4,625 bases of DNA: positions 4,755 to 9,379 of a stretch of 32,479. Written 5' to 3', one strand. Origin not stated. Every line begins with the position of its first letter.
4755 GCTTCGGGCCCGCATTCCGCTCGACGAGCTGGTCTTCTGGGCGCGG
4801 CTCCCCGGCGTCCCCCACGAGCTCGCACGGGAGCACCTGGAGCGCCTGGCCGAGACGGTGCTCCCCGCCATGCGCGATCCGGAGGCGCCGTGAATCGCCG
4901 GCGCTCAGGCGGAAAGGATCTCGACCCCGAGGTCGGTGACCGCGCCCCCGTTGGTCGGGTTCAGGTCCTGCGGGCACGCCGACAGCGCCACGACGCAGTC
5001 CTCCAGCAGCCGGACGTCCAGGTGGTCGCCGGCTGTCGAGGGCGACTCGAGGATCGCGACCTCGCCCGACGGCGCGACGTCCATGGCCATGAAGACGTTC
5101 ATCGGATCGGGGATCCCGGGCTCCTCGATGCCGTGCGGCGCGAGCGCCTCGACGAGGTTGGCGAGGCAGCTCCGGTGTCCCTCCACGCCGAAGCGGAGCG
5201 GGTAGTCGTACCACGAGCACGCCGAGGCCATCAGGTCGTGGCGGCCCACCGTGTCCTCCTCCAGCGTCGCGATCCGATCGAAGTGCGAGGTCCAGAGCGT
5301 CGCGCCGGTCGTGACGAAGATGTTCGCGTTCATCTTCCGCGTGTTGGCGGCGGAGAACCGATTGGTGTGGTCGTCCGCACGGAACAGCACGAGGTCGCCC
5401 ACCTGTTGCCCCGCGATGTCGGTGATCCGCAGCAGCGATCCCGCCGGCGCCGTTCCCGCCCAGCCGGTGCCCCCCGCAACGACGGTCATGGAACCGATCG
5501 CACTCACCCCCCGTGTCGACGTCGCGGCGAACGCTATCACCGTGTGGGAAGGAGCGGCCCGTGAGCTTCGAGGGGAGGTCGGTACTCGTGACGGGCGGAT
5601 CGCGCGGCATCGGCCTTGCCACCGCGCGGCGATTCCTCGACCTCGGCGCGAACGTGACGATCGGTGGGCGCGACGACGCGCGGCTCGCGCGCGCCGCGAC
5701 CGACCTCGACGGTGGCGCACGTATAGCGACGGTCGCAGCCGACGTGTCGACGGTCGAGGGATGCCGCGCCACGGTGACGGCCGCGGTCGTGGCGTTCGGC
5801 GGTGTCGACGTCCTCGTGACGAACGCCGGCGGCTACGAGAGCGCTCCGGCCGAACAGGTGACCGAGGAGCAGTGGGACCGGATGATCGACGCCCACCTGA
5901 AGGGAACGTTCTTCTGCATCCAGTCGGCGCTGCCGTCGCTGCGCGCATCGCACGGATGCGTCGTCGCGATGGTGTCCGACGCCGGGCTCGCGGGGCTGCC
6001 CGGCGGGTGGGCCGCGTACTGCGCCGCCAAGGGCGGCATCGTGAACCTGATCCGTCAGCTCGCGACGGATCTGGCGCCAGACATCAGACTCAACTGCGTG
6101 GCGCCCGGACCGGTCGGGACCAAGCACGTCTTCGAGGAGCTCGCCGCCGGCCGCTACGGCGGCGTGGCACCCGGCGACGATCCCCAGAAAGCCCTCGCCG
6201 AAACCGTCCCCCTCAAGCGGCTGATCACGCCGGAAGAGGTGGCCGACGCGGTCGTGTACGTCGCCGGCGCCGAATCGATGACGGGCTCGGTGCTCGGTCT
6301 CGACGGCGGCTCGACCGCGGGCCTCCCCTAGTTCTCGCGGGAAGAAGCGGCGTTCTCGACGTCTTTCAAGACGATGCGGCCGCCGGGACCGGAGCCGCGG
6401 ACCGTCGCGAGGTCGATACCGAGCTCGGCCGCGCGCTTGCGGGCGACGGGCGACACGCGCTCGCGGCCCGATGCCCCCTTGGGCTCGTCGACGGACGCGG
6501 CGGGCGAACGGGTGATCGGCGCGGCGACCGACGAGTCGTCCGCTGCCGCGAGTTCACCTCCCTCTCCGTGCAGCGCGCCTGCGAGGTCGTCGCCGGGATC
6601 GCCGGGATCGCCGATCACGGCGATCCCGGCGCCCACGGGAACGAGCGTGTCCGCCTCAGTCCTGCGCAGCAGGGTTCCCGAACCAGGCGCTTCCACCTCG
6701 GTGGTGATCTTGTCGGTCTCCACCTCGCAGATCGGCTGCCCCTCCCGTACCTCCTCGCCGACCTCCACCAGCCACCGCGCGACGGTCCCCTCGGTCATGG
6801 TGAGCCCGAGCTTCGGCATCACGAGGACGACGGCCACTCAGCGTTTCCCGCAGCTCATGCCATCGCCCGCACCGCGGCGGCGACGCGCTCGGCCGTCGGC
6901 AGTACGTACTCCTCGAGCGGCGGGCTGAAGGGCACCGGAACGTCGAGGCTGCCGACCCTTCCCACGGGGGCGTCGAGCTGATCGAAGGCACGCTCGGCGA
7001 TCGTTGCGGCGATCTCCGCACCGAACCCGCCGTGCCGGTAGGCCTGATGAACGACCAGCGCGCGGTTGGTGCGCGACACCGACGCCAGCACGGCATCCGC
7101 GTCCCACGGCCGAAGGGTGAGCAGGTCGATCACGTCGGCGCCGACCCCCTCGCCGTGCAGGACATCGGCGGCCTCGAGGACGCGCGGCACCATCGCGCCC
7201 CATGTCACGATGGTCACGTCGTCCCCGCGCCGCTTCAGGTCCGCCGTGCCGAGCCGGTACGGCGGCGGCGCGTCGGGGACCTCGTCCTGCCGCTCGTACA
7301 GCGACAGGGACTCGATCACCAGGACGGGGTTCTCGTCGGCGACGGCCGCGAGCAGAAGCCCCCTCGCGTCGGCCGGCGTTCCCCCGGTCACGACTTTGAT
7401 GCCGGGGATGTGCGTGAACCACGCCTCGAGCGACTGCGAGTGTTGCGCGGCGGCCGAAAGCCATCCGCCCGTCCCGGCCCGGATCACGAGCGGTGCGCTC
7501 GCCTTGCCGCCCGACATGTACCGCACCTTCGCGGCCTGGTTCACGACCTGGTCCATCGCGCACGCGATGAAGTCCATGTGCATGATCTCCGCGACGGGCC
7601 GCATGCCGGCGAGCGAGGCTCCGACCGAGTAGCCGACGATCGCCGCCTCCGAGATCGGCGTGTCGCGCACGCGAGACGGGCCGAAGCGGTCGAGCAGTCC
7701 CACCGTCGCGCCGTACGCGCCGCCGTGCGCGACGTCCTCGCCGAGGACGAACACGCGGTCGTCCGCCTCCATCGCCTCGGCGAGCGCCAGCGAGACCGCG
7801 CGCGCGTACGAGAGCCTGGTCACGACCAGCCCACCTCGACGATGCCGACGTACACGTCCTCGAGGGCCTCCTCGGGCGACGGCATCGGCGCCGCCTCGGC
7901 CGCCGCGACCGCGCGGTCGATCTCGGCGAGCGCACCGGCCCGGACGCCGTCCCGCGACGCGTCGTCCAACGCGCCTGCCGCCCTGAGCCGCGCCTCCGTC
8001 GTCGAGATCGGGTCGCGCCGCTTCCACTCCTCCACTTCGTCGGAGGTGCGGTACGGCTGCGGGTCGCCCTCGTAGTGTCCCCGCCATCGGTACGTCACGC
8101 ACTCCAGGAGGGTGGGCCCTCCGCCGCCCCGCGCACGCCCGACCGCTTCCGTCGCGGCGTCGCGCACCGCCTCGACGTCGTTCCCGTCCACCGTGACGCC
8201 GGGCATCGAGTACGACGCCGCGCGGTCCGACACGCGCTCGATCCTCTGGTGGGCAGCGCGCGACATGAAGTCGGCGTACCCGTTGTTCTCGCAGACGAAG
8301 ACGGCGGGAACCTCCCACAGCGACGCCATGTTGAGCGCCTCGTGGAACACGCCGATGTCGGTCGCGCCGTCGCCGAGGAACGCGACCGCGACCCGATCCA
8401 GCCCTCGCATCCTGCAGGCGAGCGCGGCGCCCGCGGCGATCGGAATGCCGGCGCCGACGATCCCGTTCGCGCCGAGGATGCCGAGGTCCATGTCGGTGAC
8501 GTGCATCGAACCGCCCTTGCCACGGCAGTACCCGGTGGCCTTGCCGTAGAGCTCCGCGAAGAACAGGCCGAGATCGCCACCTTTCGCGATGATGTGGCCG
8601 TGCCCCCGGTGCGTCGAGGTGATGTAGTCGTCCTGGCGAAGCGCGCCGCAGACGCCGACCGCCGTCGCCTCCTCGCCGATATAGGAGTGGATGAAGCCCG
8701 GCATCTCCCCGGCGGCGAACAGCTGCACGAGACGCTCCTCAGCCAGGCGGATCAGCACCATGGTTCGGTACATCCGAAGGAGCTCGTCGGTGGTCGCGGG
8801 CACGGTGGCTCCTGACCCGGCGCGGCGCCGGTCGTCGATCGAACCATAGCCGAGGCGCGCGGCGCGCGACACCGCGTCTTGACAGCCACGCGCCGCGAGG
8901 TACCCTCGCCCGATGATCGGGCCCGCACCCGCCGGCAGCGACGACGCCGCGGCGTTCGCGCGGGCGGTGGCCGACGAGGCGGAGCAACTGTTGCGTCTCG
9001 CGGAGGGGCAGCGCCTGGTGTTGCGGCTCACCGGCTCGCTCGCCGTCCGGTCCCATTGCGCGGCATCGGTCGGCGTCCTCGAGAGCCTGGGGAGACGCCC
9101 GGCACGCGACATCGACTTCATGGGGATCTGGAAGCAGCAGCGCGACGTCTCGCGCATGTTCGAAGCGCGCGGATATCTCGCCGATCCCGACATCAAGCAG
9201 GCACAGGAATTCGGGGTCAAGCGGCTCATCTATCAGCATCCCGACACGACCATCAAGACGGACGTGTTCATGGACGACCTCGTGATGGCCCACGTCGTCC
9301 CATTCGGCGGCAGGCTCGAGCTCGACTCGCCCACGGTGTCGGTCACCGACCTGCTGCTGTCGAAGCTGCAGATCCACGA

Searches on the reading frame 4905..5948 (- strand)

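Call 8: search_protein_families(library=pfam, proteins=[window:4905-5948:-], max_evalue=0.0001)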
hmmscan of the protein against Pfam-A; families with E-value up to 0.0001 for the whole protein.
window:4905-5948:- (347 aa): 1 family
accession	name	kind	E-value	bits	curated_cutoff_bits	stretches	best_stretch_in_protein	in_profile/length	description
PF09347.15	DUF1989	-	1.8e-46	158.3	27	1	156-319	2-168/168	Domain of unknown function (DUF1989)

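Call 32: search_protein_families(library=ncbifam, proteins=[window:4905-5948:-], max_evalue=0.00001)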
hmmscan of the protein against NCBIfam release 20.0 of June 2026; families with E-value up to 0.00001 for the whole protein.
window:4905-5948:- (347 aa): 3 families
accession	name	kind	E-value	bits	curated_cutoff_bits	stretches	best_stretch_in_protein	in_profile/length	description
TIGR03424.1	urea_degr_1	equivalog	2.2e-34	118.8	284.7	1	155-340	6-193/198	urea amidolyase associated protein UAAP2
NF053776.1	TmaoDeMthMsil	equivalog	3.4e-25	88.7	1100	1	156-345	168-362/763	trimethylamine N-oxide demethylase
TIGR03425.1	urea_degr_2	hypoth_equivalog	4.4e-25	88.3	205.95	1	155-344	5-202/233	urea amidolyase associated protein UAAP1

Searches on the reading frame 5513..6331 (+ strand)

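Call 8: search_protein_families(library=pfam, proteins=[window:5513-6331:+], max_evalue=0.0001)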
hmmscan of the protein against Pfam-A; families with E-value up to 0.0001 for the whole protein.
window:5513-6331:+ (272 aa): 3 families
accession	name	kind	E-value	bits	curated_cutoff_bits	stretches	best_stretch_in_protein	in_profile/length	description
PF00106.31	adh_short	-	7.8e-47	159.7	26.6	1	23-206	2-187/195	short chain dehydrogenase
PF13561.12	adh_short_C2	-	3.9e-46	158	27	1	31-268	6-236/236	Enoyl-(Acyl carrier protein) reductase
PF08659.16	KR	-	2.1e-11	44.5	22.6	1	24-173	3-153/180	KR domain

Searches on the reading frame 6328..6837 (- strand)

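Call 8: search_protein_families(library=pfam, proteins=[window:6328-6837:-], max_evalue=0.0001)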
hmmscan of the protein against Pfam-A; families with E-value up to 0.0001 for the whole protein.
window:6328-6837:- (169 aa): 3 families
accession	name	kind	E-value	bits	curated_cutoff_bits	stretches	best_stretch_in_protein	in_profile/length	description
PF00364.28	Biotin_lipoyl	-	2.6e-16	59.7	22.1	1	5-74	3-72/73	Biotin-requiring enzyme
PF02817.22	E3_binding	-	4.9e-15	55.9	23.7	1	128-161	3-36/36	e3 binding domain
PF13375.12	RnfC_N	-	5e-05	23.7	25.6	1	13-58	35-79/101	RnfC Barrel sandwich hybrid domain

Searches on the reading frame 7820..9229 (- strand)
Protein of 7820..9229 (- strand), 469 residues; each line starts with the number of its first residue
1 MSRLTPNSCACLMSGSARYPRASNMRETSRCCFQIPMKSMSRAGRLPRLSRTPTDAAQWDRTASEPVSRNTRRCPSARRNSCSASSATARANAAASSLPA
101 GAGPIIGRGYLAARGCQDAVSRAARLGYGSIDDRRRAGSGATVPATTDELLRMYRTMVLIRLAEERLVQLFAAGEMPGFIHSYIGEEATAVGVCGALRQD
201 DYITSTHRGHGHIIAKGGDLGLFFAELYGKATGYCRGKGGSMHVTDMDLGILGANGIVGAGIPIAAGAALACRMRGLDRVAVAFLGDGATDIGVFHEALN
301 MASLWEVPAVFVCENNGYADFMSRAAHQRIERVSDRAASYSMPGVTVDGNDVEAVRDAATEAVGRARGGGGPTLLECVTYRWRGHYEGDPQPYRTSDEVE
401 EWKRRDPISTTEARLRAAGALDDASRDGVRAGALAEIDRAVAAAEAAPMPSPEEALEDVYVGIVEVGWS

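Call 8: search_protein_families(library=pfam, proteins=[window:7820-9229:-], max_evalue=0.0001)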
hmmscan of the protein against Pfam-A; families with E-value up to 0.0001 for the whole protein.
window:7820-9229:- (469 aa): 2 families
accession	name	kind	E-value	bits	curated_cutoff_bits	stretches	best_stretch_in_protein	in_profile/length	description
PF00676.26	E1_dh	-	3.4e-83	279.5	22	1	155-453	2-300/300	Dehydrogenase E1 component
PF02775.26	TPP_enzyme_C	-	2.5e-05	24.6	21.9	1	254-376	26-150/151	Thiamine pyrophosphate enzyme, C-terminal TPP binding domain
